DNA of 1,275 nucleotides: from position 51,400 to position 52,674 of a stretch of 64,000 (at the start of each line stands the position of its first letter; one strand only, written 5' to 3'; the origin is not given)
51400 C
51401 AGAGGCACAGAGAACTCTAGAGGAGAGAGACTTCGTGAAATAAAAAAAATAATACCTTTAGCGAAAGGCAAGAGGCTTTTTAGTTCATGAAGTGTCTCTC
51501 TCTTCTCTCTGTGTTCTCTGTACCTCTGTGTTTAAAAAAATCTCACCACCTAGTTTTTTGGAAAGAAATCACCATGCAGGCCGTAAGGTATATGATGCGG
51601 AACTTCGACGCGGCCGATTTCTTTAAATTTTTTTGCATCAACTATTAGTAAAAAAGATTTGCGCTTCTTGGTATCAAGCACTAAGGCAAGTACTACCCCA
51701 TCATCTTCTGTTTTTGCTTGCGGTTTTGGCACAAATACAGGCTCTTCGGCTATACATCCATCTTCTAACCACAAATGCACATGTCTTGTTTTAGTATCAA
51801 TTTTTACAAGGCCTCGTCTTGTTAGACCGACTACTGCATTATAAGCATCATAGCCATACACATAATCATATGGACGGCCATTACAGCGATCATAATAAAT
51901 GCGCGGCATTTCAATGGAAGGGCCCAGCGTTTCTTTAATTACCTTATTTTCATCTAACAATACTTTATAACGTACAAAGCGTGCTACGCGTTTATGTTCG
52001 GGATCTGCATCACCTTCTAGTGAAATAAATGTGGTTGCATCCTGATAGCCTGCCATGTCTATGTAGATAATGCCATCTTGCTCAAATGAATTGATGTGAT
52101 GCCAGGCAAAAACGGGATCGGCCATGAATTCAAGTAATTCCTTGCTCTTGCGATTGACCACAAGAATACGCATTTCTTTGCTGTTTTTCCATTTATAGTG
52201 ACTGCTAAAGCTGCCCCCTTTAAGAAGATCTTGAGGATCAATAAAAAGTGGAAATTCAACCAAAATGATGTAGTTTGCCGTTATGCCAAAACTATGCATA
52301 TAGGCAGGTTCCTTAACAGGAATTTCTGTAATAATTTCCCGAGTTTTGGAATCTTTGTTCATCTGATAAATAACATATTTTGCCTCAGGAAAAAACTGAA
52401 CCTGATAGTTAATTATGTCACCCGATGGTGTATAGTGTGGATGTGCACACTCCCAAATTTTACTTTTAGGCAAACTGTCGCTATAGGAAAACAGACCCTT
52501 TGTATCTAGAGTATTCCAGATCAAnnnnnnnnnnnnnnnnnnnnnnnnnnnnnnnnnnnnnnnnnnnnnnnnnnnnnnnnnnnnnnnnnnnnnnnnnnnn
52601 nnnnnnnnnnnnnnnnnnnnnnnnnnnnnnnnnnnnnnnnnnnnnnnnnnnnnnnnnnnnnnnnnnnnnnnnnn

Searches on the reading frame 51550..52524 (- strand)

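Call 58: search_protein_families(library=pfam, proteins=[window:51550-52524:-])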
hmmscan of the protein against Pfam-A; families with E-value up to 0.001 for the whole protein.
window:51550-52524:- (324 aa): 1 family
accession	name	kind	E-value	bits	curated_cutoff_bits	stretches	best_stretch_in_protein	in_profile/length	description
PF03055.21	RPE65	-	2e-79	268.3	27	1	4-322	133-469/469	Retinal pigment epithelial membrane protein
